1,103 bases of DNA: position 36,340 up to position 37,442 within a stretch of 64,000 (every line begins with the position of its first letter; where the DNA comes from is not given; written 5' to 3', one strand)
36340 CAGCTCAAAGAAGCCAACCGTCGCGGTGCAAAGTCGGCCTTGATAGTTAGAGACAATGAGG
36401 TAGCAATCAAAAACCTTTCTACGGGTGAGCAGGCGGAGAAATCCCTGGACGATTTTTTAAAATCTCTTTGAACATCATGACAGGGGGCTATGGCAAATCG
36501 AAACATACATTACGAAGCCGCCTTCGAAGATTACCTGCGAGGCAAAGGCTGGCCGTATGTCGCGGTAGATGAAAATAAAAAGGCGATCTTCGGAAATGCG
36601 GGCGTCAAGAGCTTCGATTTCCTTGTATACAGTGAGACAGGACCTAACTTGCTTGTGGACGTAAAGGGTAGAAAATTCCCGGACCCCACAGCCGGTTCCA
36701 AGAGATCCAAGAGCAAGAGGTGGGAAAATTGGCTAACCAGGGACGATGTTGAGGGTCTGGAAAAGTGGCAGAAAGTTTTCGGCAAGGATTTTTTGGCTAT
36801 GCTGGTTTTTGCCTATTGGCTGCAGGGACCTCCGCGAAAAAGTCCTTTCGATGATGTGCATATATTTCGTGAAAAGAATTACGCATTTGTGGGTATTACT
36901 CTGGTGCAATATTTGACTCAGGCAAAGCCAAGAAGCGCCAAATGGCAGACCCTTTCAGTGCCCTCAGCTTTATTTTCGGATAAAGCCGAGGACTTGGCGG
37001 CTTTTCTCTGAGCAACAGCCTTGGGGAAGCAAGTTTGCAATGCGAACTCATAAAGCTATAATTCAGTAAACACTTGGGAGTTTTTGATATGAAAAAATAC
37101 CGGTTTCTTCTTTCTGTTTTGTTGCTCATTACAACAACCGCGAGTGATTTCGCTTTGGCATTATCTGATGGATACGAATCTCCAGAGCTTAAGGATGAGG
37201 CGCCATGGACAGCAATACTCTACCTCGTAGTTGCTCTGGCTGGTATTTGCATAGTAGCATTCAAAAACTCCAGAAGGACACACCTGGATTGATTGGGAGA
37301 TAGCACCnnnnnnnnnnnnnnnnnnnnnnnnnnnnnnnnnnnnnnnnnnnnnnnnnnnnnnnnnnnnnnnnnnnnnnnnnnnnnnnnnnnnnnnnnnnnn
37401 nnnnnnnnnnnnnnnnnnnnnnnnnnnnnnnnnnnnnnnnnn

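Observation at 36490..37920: Uncharacterised cassette inside a hisS-bioB operon: PD-(D/E)xK HYExAFE protein plus three small membrane proteins, two paralogous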

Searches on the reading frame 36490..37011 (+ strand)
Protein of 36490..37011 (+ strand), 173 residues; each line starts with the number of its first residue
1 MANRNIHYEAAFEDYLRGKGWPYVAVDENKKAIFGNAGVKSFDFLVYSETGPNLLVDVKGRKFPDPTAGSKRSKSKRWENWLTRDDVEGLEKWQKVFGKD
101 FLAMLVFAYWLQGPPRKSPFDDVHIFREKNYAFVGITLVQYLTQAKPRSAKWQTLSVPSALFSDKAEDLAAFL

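Call 5: search_protein_families(library=pfam, proteins=[window:36490-37011:+], max_evalue=1)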
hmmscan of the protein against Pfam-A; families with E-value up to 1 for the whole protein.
window:36490-37011:+ (173 aa): 0 families

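Call 6: search_protein_families(library=ncbifam, proteins=[window:36490-37011:+], max_evalue=1)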
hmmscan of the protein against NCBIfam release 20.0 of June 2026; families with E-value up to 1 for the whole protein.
window:36490-37011:+ (173 aa): 1 family
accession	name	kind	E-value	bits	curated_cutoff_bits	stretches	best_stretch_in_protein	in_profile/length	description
NF038001.1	HYExAFE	subfamily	4.2e-62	208.9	60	1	4-171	2-165/166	HYExAFE family protein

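Call 12: find_homologous_proteins(query=window:36490-37011:+, max_evalue=0.001)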
Query window:36490-37011:+ (173 aa): 1135 proteins with E <= 0.001 among 1158 candidates; the best 120 are listed.
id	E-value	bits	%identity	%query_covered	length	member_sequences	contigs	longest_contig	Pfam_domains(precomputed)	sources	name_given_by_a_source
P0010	6.1e-114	396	100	100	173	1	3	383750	-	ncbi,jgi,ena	-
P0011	2.8e-84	299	71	100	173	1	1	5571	-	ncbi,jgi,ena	-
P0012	3.8e-84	299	72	100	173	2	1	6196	-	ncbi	ncbi:MAG: HYExAFE family protein [Planctomycetota bacterium]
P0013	6.5e-84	298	72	100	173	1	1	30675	-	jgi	-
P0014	1.1e-83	297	73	100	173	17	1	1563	-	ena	-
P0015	1.3e-83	297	73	100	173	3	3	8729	-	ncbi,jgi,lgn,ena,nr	ncbi:MAG: HYExAFE family protein [Phycisphaerae bacterium]|nr:HYExAFE family protein [Phycisphaerae 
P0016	2.2e-83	296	72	100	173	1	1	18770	-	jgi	-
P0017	2.8e-83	296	71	100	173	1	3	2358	-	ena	-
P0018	6.3e-83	295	72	100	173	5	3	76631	-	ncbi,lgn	-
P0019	3.3e-82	292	72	100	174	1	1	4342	-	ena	-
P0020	3.4e-82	292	72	100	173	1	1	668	-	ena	-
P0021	3.9e-82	292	72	100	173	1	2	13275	-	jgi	-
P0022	5.8e-82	292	72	100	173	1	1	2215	-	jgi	jgi:hypothetical protein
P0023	6.5e-82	291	71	100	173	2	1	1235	-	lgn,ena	-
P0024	6.8e-82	291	73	100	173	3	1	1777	-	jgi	jgi:hypothetical protein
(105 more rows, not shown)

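Call 15: find_related_loci(query=A1, collection=genome_contigs, flank=5000)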
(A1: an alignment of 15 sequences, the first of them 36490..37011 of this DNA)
Query A1 (173 aa) in genome_contigs; peptide patterns used: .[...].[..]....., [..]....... (x = any residue, [..] = any of these).
419 stretches matched a pattern; 375 encode a relative of the query (tblastn E <= 1e-3); the best 80 are kept; 80 distinct loci.
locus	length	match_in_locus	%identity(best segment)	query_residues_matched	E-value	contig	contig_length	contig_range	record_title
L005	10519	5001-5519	72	1-173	2e-87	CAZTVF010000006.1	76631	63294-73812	MAG TPA_asm: uncultured Planctomycetaceae bacterium isolate SRP272421_co2_511 genome assembly, contig: NODE_425_length_7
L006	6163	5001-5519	69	1-173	2e-84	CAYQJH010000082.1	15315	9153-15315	MAG TPA_asm: uncultured Planctomycetaceae bacterium isolate binchicken_co87_116 genome assembly, contig: NODE_5240_lengt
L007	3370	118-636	69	1-173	8e-85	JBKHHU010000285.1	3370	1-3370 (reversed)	MAG: Phycisphaerae bacterium isolate D1M07_4 NODE_30903_length_3370_cov_5.385822, whole genome shotgun sequence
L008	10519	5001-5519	68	1-173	9e-84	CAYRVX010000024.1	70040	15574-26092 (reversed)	MAG TPA_asm: uncultured Planctomycetaceae bacterium isolate SRP068000_co1_610 genome assembly, contig: NODE_264_length_7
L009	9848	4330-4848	66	1-173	2e-83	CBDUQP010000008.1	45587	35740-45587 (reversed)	MAG TPA_asm: uncultured Phycisphaerales bacterium isolate SRR22302365_binner12_Refined_55 genome assembly, contig: ERZ25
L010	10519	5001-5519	70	1-173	2e-83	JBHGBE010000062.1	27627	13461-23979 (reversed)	MAG: Phycisphaerae bacterium isolate SBS.BIN.4 SBSBIN4_contig_62, whole genome shotgun sequence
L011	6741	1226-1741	69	1-173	2e-83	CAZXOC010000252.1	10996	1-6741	MAG TPA_asm: uncultured Planctomycetaceae bacterium isolate SRP068000_co1_356 genome assembly, contig: NODE_11030_length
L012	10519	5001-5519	68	1-173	8e-83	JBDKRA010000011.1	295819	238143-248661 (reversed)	MAG: Phycisphaerae bacterium isolate 5_bin.122 c_000000279760, whole genome shotgun sequence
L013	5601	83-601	68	1-173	9e-82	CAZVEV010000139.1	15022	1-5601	MAG TPA_asm: uncultured Planctomycetaceae bacterium isolate binchicken_co65_125 genome assembly, contig: NODE_16038_leng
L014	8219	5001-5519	66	1-173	6e-81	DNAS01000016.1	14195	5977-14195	MAG TPA_asm: Phycisphaerales bacterium isolate UBA12270 contig_5244, whole genome shotgun sequence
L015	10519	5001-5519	66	1-173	3e-81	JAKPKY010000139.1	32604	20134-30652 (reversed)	MAG: Planctomycetota bacterium isolate JPAS_maxbin.168 k141_888215, whole genome shotgun sequence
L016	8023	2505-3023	68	1-173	3e-81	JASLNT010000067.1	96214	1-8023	MAG: Phycisphaerae bacterium isolate Arabian11_MAG_18 c_000000981350, whole genome shotgun sequence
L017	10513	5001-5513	68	1-173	8e-81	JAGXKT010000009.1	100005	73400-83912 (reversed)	MAG: Phycisphaerae bacterium isolate GSL_GB14_14 NODE_25_length_100005_cov_15.344, whole genome shotgun sequence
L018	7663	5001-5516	66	1-173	3e-80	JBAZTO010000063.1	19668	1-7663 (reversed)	MAG: Phycisphaerae bacterium isolate SO_2017_GW1_204 NODE_10619_length_19668_cov_2.222814_OW334_2017, whole genome shotg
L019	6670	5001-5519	65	1-173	8e-80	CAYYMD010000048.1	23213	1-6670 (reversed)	MAG TPA_asm: uncultured Planctomycetaceae bacterium isolate SRP332253_co2_255 genome assembly, contig: NODE_2021_length_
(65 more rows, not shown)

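Call 30: search_solved_structures(query=A4, max_evalue=10, show_alignments=2)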
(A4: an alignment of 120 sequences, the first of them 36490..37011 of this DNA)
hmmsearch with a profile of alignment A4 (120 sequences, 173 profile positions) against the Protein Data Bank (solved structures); distinct sequences matched with E-value up to 10: 3.
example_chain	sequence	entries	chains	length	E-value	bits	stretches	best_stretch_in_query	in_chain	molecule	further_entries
3cyn_A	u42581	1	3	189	0.84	12.8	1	57-132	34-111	Probable glutathione peroxidase 8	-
3kij_A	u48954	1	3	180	0.87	12.8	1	57-132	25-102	Probable glutathione peroxidase 8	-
4dsg_A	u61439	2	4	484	1.2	12.3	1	18-63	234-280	UDP-galactopyranose mutase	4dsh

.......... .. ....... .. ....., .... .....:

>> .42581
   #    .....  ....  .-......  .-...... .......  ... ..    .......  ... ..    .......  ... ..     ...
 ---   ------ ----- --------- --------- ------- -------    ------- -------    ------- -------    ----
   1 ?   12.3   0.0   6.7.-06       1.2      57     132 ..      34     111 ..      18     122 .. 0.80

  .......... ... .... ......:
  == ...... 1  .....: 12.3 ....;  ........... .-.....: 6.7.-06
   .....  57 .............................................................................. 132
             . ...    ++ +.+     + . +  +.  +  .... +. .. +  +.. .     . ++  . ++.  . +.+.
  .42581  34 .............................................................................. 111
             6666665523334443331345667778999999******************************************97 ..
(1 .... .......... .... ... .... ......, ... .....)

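Call 34: predict_structure(alignment_id=A4)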
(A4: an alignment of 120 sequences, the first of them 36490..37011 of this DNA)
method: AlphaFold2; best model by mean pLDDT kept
length: 173 residues; sequences in the alignment: 120
mean_pLDDT: 86.2   pTM: 0.84
mean pLDDT of the five models: 86.2, 86.2, 85.9, 85.8, 85.2
residues with pLDDT >= 90: 111; 70-90: 34; 50-70: 23; < 50: 5
segments of 3 or more residues with pLDDT < 50: 1-4
pLDDT, mean of each block of 10 residues (from residue 1): 65 96 81 64 91 95 74 66 91 92 96 86 93 97 93 91 93 92
secondary structure, 60 per line:
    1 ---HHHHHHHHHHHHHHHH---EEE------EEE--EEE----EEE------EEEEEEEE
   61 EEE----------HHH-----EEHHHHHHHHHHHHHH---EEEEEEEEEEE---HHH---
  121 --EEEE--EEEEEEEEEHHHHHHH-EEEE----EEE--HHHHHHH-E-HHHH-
elements in order: H4-19 E23-25 E32-34 E37-39 E44-46 E53-63 H84-97 E101-111 E123-126 E129-137 H138-144 E146-149 E154-156 H159-165 H169-172

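Call 40: fold_search(model_id=the predicted structure, library=pdb)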
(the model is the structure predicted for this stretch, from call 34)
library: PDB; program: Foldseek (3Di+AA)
matches with E <= 10: 310; with E <= 0.001: 15
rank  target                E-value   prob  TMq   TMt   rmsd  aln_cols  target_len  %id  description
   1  2wcw_C                7.8e-06  1.00  0.54  0.73   4.0       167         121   15  1.6A resolution structure of Archaeoglobus fulgidus Hjc, a Holliday junction resolvase from an archaeal hyperthermophi (released 2009-03-24)
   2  2wcw_D                1.8e-05  1.00  0.56  0.75   3.7       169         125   14  1.6A resolution structure of Archaeoglobus fulgidus Hjc, a Holliday junction resolvase from an archaeal hyperthermophi (released 2009-03-24)
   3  2eo0_A                2.0e-05  1.00  0.49  0.62   3.7       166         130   13  Crystal Structure of Holliday Junction Resolvase ST1444 (released 2007-10-02)
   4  2wcw_B                2.6e-05  1.00  0.54  0.73   3.5       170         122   14  1.6A resolution structure of Archaeoglobus fulgidus Hjc, a Holliday junction resolvase from an archaeal hyperthermophi (released 2009-03-24)
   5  2wcw_A                3.5e-05  1.00  0.54  0.70   3.8       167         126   14  1.6A resolution structure of Archaeoglobus fulgidus Hjc, a Holliday junction resolvase from an archaeal hyperthermophi (released 2009-03-24)
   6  2wj0_B                3.5e-05  1.00  0.52  0.69   4.3       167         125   15  Crystal structures of Holliday junction resolvases from Archaeoglobus fulgidus bound to DNA substrate (released 2009-05-26)
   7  2wiw_B                4.3e-05  1.00  0.53  0.70   3.9       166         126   16  Crystal structures of Holliday junction resolvases from Archaeoglobus fulgidus bound to DNA substrate (released 2009-05-26)
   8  2wcz_A                4.6e-05  1.00  0.53  0.70   4.0       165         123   15  1.6A resolution structure of Archaeoglobus fulgidus Hjc, a Holliday junction resolvase from an archaeal hyperthermophi (released 2009-03-24)
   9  2wcz_B                8.0e-05  1.00  0.49  0.71   3.4       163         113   15  1.6A resolution structure of Archaeoglobus fulgidus Hjc, a Holliday junction resolvase from an archaeal hyperthermophi (released 2009-03-24)
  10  2eo0_B                1.1e-04  1.00  0.45  0.59   3.5       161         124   12  Crystal Structure of Holliday Junction Resolvase ST1444 (released 2007-10-02)
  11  4tkd_C                1.6e-04  1.00  0.33  0.43  10.7       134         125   16  Sulfolobus solfataricus HJC mutants (released 2015-08-12)
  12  2wiz_B                1.8e-04  1.00  0.52  0.70   3.9       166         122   16  Crystal structures of Holliday junction resolvases from Archaeoglobus fulgidus bound to DNA substrate (released 2009-05-26)
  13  4tkd_D                6.4e-04  1.00  0.35  0.48  10.6       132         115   16  Sulfolobus solfataricus HJC mutants (released 2015-08-12)
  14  4tkd_A                6.8e-04  1.00  0.34  0.47  10.3       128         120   16  Sulfolobus solfataricus HJC mutants (released 2015-08-12)
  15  1ob8_A                8.8e-04  1.00  0.45  0.62   5.4       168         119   11  Holliday Junction Resolving Enzyme (released 2004-10-15)
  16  1gef_B                1.1e-03  1.00  0.46  0.65   5.7       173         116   14  Crystal structure of the archaeal holliday junction resolvase HJC (released 2001-03-21)
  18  1ob8_B                1.2e-03  1.00  0.45  0.58   5.5       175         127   11  Holliday Junction Resolving Enzyme (released 2004-10-15)
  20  1gef_E                3.1e-03  1.00  0.37  0.52   8.8       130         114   17  Crystal structure of the archaeal holliday junction resolvase HJC (released 2001-03-21)
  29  1zp7_B                7.0e-03  0.98  0.42  0.46   7.9       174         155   12  The structure of Bacillus subtilis RecU Holliday junction resolvase and its role in substrate selection and sequence s (released 2005-09-20)
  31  1rzn_B                7.5e-03  0.97  0.40  0.45   7.0       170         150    8  Crystal Structure of Penicillin-binding protein-related factor A from Bacillus Subtilis. (released 2004-11-30)
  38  1zp7_A                1.2e-02  0.96  0.42  0.46   7.0       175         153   11  The structure of Bacillus subtilis RecU Holliday junction resolvase and its role in substrate selection and sequence s (released 2005-09-20)
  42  1rzn_A                1.2e-02  0.97  0.42  0.46   6.9       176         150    9  Crystal Structure of Penicillin-binding protein-related factor A from Bacillus Subtilis. (released 2004-11-30)
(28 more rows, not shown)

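Call 54: search_protein_families(library=padloc, proteins=[window:36490-37011:+], max_evalue=1)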
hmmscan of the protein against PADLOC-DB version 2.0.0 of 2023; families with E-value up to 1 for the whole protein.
window:36490-37011:+ (173 aa): 1 family
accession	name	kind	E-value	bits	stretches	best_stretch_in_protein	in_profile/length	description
PDLC00793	Cyclase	-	0.038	11.1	1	83-103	279-299/462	oligonucleotide-cyclase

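Call 66: fold_search(model_id=the predicted structure, library=viral)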
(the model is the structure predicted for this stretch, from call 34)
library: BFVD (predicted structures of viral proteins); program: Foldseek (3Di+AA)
matches with E <= 10: 596; with E <= 0.001: 6
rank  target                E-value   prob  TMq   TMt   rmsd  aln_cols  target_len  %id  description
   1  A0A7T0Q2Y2            1.4e-04  1.00  0.42  0.49  10.3       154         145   16  (no name in the UniProt tables at hand)
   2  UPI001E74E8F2         3.6e-04  1.00  0.51  0.51   5.2       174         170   11  (no name look-up for this kind of identifier)
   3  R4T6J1                3.9e-04  1.00  0.52  0.62   5.1       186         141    8  Holliday junction resolvase [Haloarcula hispanica tailed virus 1]
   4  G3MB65                3.9e-04  1.00  0.52  0.54   5.5       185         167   14  Gp685 [Bacillus phage G]
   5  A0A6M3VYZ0            4.7e-04  1.00  0.44  0.63   5.1       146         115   13  Putative Holliday junction resolvase [Saccharolobus solfataricus rod-shaped virus 1]
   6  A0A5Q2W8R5            7.7e-04  1.00  0.36  0.54   6.0       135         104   10  (no name in the UniProt tables at hand)
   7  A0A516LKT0            1.9e-03  0.98  0.39  0.36   8.8       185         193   16  (no name in the UniProt tables at hand)
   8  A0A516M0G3            2.1e-03  1.00  0.44  0.50   6.5       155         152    7  (no name in the UniProt tables at hand)
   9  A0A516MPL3            2.3e-03  1.00  0.39  0.52   6.2       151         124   12  (no name in the UniProt tables at hand)
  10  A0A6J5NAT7            2.3e-03  0.99  0.38  0.45   6.1       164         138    9  Uncharacterized protein [uncultured Caudovirales phage]
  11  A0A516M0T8            2.6e-03  1.00  0.48  0.60   4.5       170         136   12  (no name in the UniProt tables at hand)
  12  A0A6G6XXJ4            2.6e-03  1.00  0.42  0.52   4.4       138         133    9  Uncharacterized protein [Ochrobactrum phage vB_OspP_OH]
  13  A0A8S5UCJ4            2.6e-03  0.99  0.40  0.43   7.3       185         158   11  Holliday junction resolvase RecU [Siphoviridae sp. ctgN495]
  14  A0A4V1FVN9            3.3e-03  1.00  0.48  0.58   5.7       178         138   10  (no name in the UniProt tables at hand)
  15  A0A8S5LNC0            3.3e-03  0.99  0.42  0.46   6.7       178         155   12  Holliday junction resolvase [Siphoviridae sp. ctsf32]
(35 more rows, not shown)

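Call 82: find_encoding_contigs(protein=P0010, flank=3000, max_places=2)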
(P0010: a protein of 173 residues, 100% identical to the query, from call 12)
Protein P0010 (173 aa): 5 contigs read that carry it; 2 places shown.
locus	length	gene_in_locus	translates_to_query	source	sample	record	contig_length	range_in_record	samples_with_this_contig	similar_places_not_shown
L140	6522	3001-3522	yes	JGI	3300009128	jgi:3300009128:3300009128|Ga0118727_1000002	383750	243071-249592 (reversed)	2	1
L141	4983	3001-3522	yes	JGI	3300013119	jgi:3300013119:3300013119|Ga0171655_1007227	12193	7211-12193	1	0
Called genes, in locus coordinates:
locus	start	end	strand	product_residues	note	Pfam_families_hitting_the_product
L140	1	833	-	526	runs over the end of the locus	PF00682:HMGL-like, PF22617:HCS_D2, PF08502:LeuA_dimer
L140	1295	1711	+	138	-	PF03692:CxxCxxCC (weak)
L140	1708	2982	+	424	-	PF13393:tRNA-synt_His, PF00587:tRNA-synt_2b (weak), PF03129:HGTP_anticodon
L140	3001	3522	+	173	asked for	-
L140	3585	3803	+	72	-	-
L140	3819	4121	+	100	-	-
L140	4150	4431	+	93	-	-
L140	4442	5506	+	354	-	PF04055:Radical_SAM, PF06968:BATS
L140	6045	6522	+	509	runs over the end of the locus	PF07589:PEP_exosort_dom (weak)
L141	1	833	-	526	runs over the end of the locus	PF00682:HMGL-like, PF22617:HCS_D2, PF08502:LeuA_dimer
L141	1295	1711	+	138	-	PF03692:CxxCxxCC (weak)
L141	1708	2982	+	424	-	PF13393:tRNA-synt_His, PF00587:tRNA-synt_2b (weak), PF03129:HGTP_anticodon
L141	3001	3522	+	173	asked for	-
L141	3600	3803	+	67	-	-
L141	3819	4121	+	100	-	-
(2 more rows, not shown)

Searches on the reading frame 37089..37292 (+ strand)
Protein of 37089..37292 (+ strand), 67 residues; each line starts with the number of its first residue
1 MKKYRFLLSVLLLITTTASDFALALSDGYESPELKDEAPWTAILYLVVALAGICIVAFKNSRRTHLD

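Call 5: search_protein_families(library=pfam, proteins=[window:37089-37292:+], max_evalue=1)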
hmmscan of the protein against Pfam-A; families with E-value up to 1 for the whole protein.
window:37089-37292:+ (67 aa): 2 families
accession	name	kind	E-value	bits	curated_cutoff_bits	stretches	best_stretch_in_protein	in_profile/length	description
PF05545.16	FixQ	-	0.12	12.7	29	1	39-65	11-37/49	Cbb3-type cytochrome oxidase component FixQ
PF20130.4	DUF6520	-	0.15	12.9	25.4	1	1-23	1-23/83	Family of unknown function (DUF6520)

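Call 6: search_protein_families(library=ncbifam, proteins=[window:37089-37292:+], max_evalue=1)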
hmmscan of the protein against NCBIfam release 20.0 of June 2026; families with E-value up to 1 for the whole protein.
window:37089-37292:+ (67 aa): 2 families
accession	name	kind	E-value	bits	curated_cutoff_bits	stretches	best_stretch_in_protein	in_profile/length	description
NF033218.1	anchor_AmaP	equivalog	0.0022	17.8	55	1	8-66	9-78/166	alkaline shock response membrane anchor protein AmaP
NF058595.1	invert_tail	domain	0.0097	16.2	37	1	10-64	3-52/113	lipo-invert putative C-terminal anchoring domain-containing protein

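Call 54: search_protein_families(library=padloc, proteins=[window:37089-37292:+], max_evalue=1)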
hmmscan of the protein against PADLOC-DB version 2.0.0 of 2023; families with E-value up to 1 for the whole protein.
window:37089-37292:+ (67 aa): 0 families
